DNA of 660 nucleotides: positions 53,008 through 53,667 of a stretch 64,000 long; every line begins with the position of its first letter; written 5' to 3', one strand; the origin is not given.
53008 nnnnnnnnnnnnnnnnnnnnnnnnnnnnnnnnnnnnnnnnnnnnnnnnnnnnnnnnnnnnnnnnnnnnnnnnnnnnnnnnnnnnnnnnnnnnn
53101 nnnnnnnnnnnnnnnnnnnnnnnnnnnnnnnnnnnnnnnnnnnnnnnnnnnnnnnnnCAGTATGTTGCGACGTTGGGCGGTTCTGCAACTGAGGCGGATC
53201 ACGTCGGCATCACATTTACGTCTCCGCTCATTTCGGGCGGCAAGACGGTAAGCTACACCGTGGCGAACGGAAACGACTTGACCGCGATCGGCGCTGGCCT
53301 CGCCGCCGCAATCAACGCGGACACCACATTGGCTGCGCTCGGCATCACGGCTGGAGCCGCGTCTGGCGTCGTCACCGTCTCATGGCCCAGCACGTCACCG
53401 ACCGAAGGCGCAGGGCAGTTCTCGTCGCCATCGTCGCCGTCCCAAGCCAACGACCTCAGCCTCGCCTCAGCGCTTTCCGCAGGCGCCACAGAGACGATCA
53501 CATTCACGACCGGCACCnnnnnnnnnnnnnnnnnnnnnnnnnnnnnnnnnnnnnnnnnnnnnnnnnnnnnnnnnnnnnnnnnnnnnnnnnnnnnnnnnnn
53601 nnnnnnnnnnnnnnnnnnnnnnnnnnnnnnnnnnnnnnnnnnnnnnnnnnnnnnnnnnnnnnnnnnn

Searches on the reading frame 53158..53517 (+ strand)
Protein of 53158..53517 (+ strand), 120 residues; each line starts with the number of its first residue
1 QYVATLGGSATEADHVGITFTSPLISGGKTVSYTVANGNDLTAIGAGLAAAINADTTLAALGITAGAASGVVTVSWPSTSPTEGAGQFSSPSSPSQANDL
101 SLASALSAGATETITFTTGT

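Call 18: search_protein_families(library=pfam, proteins=[window:53158-53517:+], max_evalue=10)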
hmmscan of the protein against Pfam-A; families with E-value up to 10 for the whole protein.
seq(120 aa): 1 family
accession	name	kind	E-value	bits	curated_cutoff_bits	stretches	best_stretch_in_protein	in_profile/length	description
PF06729.17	CENP-R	-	0.23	11.8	27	1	79-112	8-41/138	Kinetochore component, CENP-R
